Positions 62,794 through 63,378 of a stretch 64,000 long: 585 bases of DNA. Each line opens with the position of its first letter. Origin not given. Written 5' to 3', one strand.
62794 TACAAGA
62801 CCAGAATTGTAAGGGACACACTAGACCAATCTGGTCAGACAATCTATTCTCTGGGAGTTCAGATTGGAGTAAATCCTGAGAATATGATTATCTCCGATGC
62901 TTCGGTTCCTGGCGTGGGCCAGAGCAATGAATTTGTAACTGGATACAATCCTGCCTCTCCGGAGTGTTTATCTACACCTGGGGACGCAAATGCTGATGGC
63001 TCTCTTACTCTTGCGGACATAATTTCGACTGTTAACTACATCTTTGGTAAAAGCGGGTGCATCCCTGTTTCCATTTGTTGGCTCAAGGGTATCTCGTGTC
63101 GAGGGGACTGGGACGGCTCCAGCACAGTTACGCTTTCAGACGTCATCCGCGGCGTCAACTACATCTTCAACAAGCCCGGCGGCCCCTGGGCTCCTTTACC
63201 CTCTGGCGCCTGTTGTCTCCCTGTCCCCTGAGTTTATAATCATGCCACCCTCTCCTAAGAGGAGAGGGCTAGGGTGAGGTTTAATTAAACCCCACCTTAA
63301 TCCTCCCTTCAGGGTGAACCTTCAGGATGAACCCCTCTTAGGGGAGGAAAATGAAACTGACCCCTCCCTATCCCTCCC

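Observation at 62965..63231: Undescribed dockerin-like Cys-rich C-terminal domain ending in a CC motif, shared by three beta-propeller surface proteins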

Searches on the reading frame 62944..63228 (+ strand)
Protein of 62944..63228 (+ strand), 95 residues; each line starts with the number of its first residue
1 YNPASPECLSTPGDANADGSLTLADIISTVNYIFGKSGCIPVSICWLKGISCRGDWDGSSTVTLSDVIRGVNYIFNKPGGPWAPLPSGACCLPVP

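Call 4: search_protein_families(library=pfam, proteins=[window:62944-63228:+], max_evalue=10)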
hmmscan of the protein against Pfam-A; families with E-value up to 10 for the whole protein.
seq(95 aa): 1 family
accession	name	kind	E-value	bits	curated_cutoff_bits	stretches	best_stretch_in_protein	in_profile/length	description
PF00404.24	Dockerin_1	-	0.029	15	22.9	1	12-34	1-23/57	Dockerin type I domain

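Call 5: search_protein_families(library=ncbifam, proteins=[window:62944-63228:+], max_evalue=10)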
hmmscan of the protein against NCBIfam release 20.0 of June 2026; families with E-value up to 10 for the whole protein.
seq(95 aa): 0 families

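Call 13: search_solved_structures(query=A2, max_evalue=10, show_alignments=3)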
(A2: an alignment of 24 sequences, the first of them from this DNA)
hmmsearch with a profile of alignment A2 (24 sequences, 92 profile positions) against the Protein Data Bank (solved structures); distinct sequences matched with E-value up to 10: 10.
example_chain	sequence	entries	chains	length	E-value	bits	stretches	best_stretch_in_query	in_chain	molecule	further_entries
2y3n_B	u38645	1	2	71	0.066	16.3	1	50-69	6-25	CELLULOSOMAL FAMILY-48 PROCESSIVE GLYCOSIDE HYDROLASE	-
3lyc_A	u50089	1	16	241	0.59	13.3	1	3-56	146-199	Putative pectinase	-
5m2s_B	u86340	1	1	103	0.61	13.2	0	7-33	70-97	Doc8: Type I dockerin repeat domain from family 9 glycoside hydrolase WP_009982745[Ruminoc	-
4uyq_B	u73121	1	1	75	0.65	13.1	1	51-76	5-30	Cellulosomal scaffoldin adaptor protein B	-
4uyp_B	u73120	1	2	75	0.77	12.9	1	9-74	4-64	Cellulosomal scaffoldin adaptor protein B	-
2ccl_B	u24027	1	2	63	0.82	12.8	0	41-70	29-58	ENDO-1,4-BETA-XYLANASE Y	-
5m2o_B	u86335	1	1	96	1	12.5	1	4-36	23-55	Group I Dockerin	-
4dh2_B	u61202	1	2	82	1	12.5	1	7-60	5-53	Dockerin type 1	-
5nrk_B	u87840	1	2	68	1.8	11.7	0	51-73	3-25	DocCel5: Type I dockerin repeat domain from A. cellulolyticus family 5 endoglucanase WP_01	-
5nrm_B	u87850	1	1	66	2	11.5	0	9-64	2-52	DocCel5: Type I dockerin repeat domain from A. cellulolyticus family 5 endoglucanase WP_01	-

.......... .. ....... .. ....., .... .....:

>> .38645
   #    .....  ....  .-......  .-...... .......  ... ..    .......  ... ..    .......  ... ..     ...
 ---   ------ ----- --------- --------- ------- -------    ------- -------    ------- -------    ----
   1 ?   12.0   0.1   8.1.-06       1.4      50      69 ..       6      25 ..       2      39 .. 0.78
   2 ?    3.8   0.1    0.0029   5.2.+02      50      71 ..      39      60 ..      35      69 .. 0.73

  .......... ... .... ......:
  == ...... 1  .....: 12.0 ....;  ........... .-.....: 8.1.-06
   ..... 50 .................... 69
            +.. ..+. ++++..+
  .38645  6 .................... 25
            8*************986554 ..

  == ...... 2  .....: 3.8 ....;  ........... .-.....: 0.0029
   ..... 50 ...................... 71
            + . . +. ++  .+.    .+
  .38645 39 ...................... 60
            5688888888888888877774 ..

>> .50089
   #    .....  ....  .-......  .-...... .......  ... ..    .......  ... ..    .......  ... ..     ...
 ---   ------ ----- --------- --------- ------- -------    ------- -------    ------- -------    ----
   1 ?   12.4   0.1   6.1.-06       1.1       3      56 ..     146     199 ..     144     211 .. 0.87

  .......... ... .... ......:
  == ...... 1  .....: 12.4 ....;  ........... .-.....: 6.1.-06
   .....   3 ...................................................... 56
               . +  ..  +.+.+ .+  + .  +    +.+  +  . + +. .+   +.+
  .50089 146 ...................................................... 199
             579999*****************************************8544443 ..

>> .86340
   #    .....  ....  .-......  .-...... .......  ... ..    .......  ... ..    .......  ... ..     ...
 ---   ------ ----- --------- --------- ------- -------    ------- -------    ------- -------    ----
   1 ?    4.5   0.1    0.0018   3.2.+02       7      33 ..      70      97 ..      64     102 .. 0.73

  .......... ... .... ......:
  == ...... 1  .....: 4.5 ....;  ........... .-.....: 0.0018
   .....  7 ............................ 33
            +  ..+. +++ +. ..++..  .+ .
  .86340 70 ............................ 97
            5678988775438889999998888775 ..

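Call 17: find_related_loci(query=A2, collection=genome_contigs, flank=6000)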
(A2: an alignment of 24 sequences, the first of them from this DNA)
Query A2 (92 aa) in genome_contigs; peptide patterns used: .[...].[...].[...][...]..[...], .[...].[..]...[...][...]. (x = any residue, [..] = any of these).
233 stretches matched a pattern; 52 encode a relative of the query (tblastn E <= 1e-3); 52 distinct loci.
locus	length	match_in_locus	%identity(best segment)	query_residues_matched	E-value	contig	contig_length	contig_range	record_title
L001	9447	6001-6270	66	1-90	4e-39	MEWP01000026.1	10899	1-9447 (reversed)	MAG: candidate division Zixibacteria bacterium RBG_16_53_22 RBG_16_scaffold_13923, whole genome shotgun sequence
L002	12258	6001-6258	48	3-90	8e-23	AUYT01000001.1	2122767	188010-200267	MAG: candidate division Zixibacteria bacterium RBG-1 RBG1_1C00001, whole genome shotgun sequence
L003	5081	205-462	44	3-90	2e-21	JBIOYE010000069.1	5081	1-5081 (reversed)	MAG: Candidatus Zixiibacteriota bacterium isolate MAG038 k127_2675070, whole genome shotgun sequence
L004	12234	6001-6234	47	1-89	1e-15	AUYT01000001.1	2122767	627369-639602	MAG: candidate division Zixibacteria bacterium RBG-1 RBG1_1C00001, whole genome shotgun sequence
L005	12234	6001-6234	40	1-89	3e-14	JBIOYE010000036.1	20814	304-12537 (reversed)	MAG: Candidatus Zixiibacteriota bacterium isolate MAG038 k127_1845861, whole genome shotgun sequence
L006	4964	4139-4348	49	2-73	9e-11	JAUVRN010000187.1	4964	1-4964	MAG: Candidatus Zixiibacteriota bacterium isolate CSMAG_715 CSMAG_715_k127_325550_length_4964_cov_11.0000, whole genome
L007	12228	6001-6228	44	5-89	6e-10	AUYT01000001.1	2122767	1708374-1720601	MAG: candidate division Zixibacteria bacterium RBG-1 RBG1_1C00001, whole genome shotgun sequence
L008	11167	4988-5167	48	10-78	6e-10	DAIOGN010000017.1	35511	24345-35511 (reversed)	MAG TPA_asm: Candidatus Zixiibacteriota bacterium isolate CTOTU25983 NODE_248_length_35511_cov_4.547693, whole genome sh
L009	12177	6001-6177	45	10-78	3e-9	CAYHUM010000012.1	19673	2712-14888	MAG TPA_asm: Candidatus Woesearchaeota archaeon isolate ERP119705_co17_177 genome assembly, contig: NODE_3382_length_196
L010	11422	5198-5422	39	3-90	3e-9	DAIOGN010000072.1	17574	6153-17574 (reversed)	MAG TPA_asm: Candidatus Zixiibacteriota bacterium isolate CTOTU25983 NODE_824_length_17574_cov_4.061134, whole genome sh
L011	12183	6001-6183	47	10-72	4e-9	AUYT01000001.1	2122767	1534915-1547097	MAG: candidate division Zixibacteria bacterium RBG-1 RBG1_1C00001, whole genome shotgun sequence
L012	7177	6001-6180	41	10-78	4e-9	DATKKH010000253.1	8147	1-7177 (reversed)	MAG TPA_asm: Terriglobales bacterium isolate SMAG_U14652 k141_4709840, whole genome shotgun sequence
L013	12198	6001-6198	42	2-81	6e-9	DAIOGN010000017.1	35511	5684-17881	MAG TPA_asm: Candidatus Zixiibacteriota bacterium isolate CTOTU25983 NODE_248_length_35511_cov_4.547693, whole genome sh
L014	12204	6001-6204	41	10-89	7e-9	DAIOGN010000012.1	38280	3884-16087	MAG TPA_asm: Candidatus Zixiibacteriota bacterium isolate CTOTU25983 NODE_211_length_38280_cov_4.481962, whole genome sh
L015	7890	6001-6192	41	9-81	1e-8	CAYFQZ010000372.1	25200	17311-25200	MAG TPA_asm: uncultured Ignavibacteria bacterium isolate ERP108616_co1_151 genome assembly, contig: k119_2011073, whole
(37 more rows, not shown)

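Call 20: predict_structure(alignment_id=A2)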
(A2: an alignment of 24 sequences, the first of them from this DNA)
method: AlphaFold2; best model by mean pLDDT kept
length: 92 residues; sequences in the alignment: 24
mean_pLDDT: 88.0   pTM: 0.79
mean pLDDT of the five models: 88.0, 84.9, 80.3, 79.6, 76.2
residues with pLDDT >= 90: 54; 70-90: 31; 50-70: 7; < 50: 0
segments of 3 or more residues with pLDDT < 50: none
pLDDT, mean of each block of 10 residues (from residue 1): 75 93 95 85 88 92 97 93 80 60
secondary structure, 60 per line:
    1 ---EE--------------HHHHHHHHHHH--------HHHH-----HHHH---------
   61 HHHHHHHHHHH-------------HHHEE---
elements in order: H20-30 H39-42 H48-51 H61-71

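Call 21: search_protein_representatives(alignment_id=A2)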
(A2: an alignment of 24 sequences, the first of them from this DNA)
Query: 24 sequences, 92 profile positions. Proteins with E-value up to 0.001 (for the whole library): 4232; up to 1e-10: 283; up to 1e-30: 92. The best 150 are listed.
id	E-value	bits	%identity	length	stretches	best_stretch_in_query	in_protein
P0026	4.5e-49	180.4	-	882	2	5-90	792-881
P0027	3.4e-46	171.1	-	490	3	5-89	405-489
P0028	1.0e-44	166.4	-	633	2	4-89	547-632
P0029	5.4e-44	164.1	-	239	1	3-90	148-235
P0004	7.5e-44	163.6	-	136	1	4-90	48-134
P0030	9.9e-44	163.3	-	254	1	4-89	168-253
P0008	1.8e-43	162.4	-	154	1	3-89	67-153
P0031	2.2e-43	162.2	-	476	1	4-89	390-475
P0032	4.1e-43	161.3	-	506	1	5-89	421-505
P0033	5.9e-43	160.8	-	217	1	4-89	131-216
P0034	8.4e-43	160.3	-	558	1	4-90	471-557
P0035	8.6e-43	160.2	-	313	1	3-90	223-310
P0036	1.4e-42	159.6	-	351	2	3-89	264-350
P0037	1.4e-42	159.5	-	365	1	4-90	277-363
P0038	1.5e-42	159.5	-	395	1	3-90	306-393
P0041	3.2e-42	158.4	-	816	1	3-89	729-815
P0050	8.9e-41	153.8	-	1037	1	4-91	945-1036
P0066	1.5e-39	149.9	-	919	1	4-91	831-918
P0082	6.7e-37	141.4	-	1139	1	3-88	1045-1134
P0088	5.6e-36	138.4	-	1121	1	4-90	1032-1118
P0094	1.1e-34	134.3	-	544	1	7-90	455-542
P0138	1.4e-23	98.6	-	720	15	9-74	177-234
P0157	9.7e-21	89.6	-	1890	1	3-91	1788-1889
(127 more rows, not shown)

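Call 24: search_protein_families(library=pfam, proteins=[P0026, P0027, P0028, P0041, P0050, P0066, P0082, P0088, P0157, P0138], max_evalue=0.01)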
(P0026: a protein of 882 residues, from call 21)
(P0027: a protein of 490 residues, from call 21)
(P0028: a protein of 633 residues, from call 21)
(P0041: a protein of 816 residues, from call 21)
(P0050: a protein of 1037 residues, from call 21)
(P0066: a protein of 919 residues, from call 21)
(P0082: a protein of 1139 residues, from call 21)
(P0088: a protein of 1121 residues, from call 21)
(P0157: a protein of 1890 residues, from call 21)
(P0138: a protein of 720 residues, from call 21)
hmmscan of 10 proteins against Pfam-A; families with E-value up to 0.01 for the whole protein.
P0026 (882 aa): 3 families
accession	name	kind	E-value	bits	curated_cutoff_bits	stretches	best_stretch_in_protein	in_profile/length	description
PF01839.29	FG-GAP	-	1.2e-42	143.5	22.1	6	44-76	6-37/37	FG-GAP repeat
PF14312.12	FG-GAP_2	-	1.1e-18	67.5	23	3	90-134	12-49/49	FG-GAP repeat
PF13517.12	FG-GAP_3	-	1.8e-07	32.1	26.9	3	289-345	2-61/61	FG-GAP-like repeat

P0027 (490 aa): 1 family
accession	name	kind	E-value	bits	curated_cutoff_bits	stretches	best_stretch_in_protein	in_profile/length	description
PF00404.24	Dockerin_1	-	9.2e-08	32.6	22.9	1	191-243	2-56/57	Dockerin type I domain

P0028 (633 aa): 2 families
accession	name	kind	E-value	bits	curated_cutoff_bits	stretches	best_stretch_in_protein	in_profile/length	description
PF24247.1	DUF7450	-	1.1e-82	275.6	27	2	182-325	1-151/151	Repeat of unknown function (DUF7450)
PF00404.24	Dockerin_1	-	3e-11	43.8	22.9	1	34-88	2-57/57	Dockerin type I domain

P0041 (816 aa): 6 families
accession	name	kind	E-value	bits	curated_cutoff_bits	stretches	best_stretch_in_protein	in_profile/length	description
PF13620.12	CarboxypepD_reg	-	1.7e-39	134.5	32.3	5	291-347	1-55/82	Carboxypeptidase regulatory-like domain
PF13715.12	CarbopepD_reg_2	-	6.8e-16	58.5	32.2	0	380-436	1-52/88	CarboxypepD_reg-like domain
PF02369.22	Big_1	-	5e-07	30.2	34.9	0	290-336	19-65/93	Bacterial Ig-like domain (group 1)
PF01190.23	Pollen_Ole_e_1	-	1.5e-05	25.6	23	0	401-427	37-63/99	Pollen protein Ole e 1 like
PF23194.1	NOMO_5th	-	0.0009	20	27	0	381-436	3-58/89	NOMO fifth transthyretin-like domain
PF18079.6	AglB_L1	-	0.002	18.7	23.6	0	377-443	1-64/87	Archaeal glycosylation protein B long peripheral domain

P0050 (1037 aa): 3 families
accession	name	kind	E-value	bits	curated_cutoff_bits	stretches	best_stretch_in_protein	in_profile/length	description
PF13517.12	FG-GAP_3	-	2.2e-31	108.7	26.9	3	142-202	1-61/61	FG-GAP-like repeat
PF01839.29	FG-GAP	-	1e-17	64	22.1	4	39-72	2-32/37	FG-GAP repeat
PF06439.18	3keto-disac_hyd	-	1.3e-05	25.8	26.8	1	253-405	26-185/187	3-keto-disaccharide hydrolase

P0066 (919 aa): 8 families
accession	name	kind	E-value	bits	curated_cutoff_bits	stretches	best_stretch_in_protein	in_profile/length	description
PF06739.17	SBBP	-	3.9e-18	65.5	20.5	3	400-433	2-34/38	Beta-propeller repeat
PF24170.1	Fn3-II_PB4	-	1.9e-07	31.6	27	0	327-360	24-59/95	Straight fiber protein PB4 second Fn3-like domain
PF03495.19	Binary_toxB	-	0.0002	21.9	25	1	447-468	1-22/78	Clostridial binary toxin B/anthrax toxin PA Ca-binding domain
PF11910.14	NdhO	-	0.00047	20.5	25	0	363-402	25-60/66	Cyanobacterial and plant NDH-1 subunit O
PF13582.12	Reprolysin_3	-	0.00072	20.5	22.4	1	625-644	103-122/123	Metallo-peptidase family M12B Reprolysin-like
PF10462.15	Peptidase_M66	-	0.0022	17.5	20.6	1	629-650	193-216/306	Peptidase M66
PF01436.27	NHL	-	0.0053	17.2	20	0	365-380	3-18/28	NHL repeat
PF14433.11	SUKH-3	-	0.0055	17.3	23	0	407-441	103-139/146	SUKH-3 immunity protein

P0082 (1139 aa): 0 families

P0088 (1121 aa): 0 families

P0157 (1890 aa): 3 families
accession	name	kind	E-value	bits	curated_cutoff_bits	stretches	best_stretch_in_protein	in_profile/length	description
PF13229.12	Beta_helix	-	7.4e-22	78.1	25.9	3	136-295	6-146/158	Right handed beta helix region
PF05048.19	NosD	-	3.3e-17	63.1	23.6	3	1488-1660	26-176/212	Periplasmic copper-binding protein (NosD)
PF00404.24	Dockerin_1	-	0.00018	22.1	22.9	1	1794-1860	1-56/57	Dockerin type I domain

P0138 (720 aa): 2 families
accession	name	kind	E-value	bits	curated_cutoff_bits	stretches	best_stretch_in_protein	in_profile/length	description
PF00404.24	Dockerin_1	-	1.9e-66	220.6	22.9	8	178-231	2-56/57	Dockerin type I domain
PF13499.12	EF-hand_7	-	4.4e-08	33.8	30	0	179-227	12-65/67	EF-hand domain pair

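Call 25: fold_search(model_id=the predicted structure, library=pdb)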
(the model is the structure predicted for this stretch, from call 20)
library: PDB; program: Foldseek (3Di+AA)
matches with E <= 10: 34; with E <= 0.001: 0
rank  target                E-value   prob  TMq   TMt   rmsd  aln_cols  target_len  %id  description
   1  4dh2_D                3.1e-02  1.00  0.57  0.73   3.2        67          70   22  Crystal structure of Coh-OlpC(Cthe_0452)-Doc435(Cthe_0435) complex: A novel type I Cohesin-Dockerin complex from Clost (released 2012-11-28)
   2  5nrk_D                3.5e-02  1.00  0.55  0.73   3.4        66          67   24  Crystal structure of the sixth cohesin from Acetivibrio cellulolyticus' scaffoldin B in complex with Cel5 dockerin S15 (released 2018-01-31)
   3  5nrk_B                4.0e-02  1.00  0.56  0.74   3.0        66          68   23  Crystal structure of the sixth cohesin from Acetivibrio cellulolyticus' scaffoldin B in complex with Cel5 dockerin S15 (released 2018-01-31)
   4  8x3a_MODEL_1_A        6.3e-02  0.99  0.53  0.34   3.3        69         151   22  Solution NMR structure of cellulosomal double-dockerin module of Clo1313_0689 from Clostridium thermocellum (released 2024-04-03)
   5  8x39_A                6.8e-02  0.99  0.55  0.37   3.3        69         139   25  Crystal structure of cellulosomal double-dockerin module of Clo1313_0689 from Clostridium thermocellum (released 2024-04-03)
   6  5nrm_B                7.2e-02  0.99  0.55  0.74   3.5        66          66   23  Crystal structure of the sixth cohesin from Acetivibrio cellulolyticus' scaffoldin B in complex with Cel5 dockerin S51 (released 2018-01-31)
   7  8x39_B                8.8e-02  0.99  0.54  0.37   3.4        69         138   25  Crystal structure of cellulosomal double-dockerin module of Clo1313_0689 from Clostridium thermocellum (released 2024-04-03)
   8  5m2s_B                1.0e-01  0.97  0.51  0.59   3.9        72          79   24  R. flavefaciens' third ScaB cohesin in complex with a group 1 dockerin (released 2017-07-05)
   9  4dh2_B                1.1e-01  0.99  0.54  0.68   4.0        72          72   19  Crystal structure of Coh-OlpC(Cthe_0452)-Doc435(Cthe_0435) complex: A novel type I Cohesin-Dockerin complex from Clost (released 2012-11-28)
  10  4fl4_J                1.2e-01  0.99  0.55  0.74   3.3        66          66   23  Scaffoldin conformation and dynamics revealed by a ternary complex from the Clostridium thermocellum cellulosome (released 2012-06-27)
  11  6kge_D                1.2e-01  0.96  0.50  0.71   3.2        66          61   23  Crystal structure of CaDoc0917(R16D)-CaCohA2 complex at pH 5.5 (released 2020-07-08)
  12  4uyq_B                1.4e-01  0.96  0.51  0.63   3.9        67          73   21  High resolution structure of the third cohesin ScaC in complex with the ScaB dockerin with a mutation in the C-termina (released 2015-04-15)
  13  2mte_MODEL_1_A        1.5e-01  0.97  0.56  0.72   3.2        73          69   22  Solution structure of Doc48S (released 2014-10-15)
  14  4fl4_A                1.6e-01  0.98  0.55  0.73   3.1        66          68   24  Scaffoldin conformation and dynamics revealed by a ternary complex from the Clostridium thermocellum cellulosome (released 2012-06-27)
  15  5lxv_B                1.8e-01  0.95  0.53  0.72   4.8        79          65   14  Crystal structure of Ruminococcus flavefaciens scaffoldin C cohesin in complex with a dockerin from an uncharacterized (released 2016-10-19)
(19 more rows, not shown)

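Call 27: find_encoding_contigs(protein=P0094, flank=10000, max_places=3)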
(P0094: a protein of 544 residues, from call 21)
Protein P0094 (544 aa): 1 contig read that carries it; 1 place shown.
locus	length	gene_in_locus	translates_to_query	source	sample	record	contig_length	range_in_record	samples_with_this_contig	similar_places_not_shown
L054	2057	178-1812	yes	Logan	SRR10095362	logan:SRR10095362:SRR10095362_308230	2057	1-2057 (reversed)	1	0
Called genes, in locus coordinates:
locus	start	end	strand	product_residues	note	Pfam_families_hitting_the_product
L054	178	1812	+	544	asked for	PF24170:Fn3-II_PB4 (faint), PF06739:SBBP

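Call 33: search_solved_structures(query=P0027, max_evalue=10, show_alignments=2)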
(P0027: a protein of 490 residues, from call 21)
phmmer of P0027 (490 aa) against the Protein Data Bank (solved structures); distinct sequences matched with E-value up to 10: 20.
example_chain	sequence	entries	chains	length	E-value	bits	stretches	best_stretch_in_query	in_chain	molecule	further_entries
4uyq_B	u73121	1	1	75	0.00059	21.8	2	190-222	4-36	Cellulosomal scaffoldin adaptor protein B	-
4uyp_B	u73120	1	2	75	0.00059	21.7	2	189-219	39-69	Cellulosomal scaffoldin adaptor protein B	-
2het_A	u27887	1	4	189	0.072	14.9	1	408-474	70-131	Recoverin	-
4m2o_A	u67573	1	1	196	0.078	14.7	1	408-474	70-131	Recoverin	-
4m2p_A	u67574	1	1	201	0.081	14.7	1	408-474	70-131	Recoverin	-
4yi8_A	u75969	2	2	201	0.082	14.7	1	408-474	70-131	Recoverin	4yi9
1iku_A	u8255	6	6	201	0.083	14.7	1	408-474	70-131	RECOVERIN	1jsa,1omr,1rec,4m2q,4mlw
2i94_A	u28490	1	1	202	0.083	14.6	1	408-474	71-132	Recoverin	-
4hix_L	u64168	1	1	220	0.12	14.1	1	398-460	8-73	Humanized 3D6 Fab light chain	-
4ojf_L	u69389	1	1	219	0.12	14.1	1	398-460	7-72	Humanised 3D6 Fab Light Chain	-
1la3_A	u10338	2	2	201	0.14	13.9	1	408-474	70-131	Recoverin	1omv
8t4d_L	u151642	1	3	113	0.25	13.1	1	403-452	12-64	RM_N332_08 light chain Fv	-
5nrk_B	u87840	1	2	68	0.25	13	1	191-228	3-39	DocCel5: Type I dockerin repeat domain from A. cellulolyticus family 5 endoglucanase WP_01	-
4dtg_L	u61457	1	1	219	0.33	12.7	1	399-463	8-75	Humanized recombinant FAB fragment, FAB 2021, of a murine antibody, light chain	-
5nrm_B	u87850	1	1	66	0.47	12.2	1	191-236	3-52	DocCel5: Type I dockerin repeat domain from A. cellulolyticus family 5 endoglucanase WP_01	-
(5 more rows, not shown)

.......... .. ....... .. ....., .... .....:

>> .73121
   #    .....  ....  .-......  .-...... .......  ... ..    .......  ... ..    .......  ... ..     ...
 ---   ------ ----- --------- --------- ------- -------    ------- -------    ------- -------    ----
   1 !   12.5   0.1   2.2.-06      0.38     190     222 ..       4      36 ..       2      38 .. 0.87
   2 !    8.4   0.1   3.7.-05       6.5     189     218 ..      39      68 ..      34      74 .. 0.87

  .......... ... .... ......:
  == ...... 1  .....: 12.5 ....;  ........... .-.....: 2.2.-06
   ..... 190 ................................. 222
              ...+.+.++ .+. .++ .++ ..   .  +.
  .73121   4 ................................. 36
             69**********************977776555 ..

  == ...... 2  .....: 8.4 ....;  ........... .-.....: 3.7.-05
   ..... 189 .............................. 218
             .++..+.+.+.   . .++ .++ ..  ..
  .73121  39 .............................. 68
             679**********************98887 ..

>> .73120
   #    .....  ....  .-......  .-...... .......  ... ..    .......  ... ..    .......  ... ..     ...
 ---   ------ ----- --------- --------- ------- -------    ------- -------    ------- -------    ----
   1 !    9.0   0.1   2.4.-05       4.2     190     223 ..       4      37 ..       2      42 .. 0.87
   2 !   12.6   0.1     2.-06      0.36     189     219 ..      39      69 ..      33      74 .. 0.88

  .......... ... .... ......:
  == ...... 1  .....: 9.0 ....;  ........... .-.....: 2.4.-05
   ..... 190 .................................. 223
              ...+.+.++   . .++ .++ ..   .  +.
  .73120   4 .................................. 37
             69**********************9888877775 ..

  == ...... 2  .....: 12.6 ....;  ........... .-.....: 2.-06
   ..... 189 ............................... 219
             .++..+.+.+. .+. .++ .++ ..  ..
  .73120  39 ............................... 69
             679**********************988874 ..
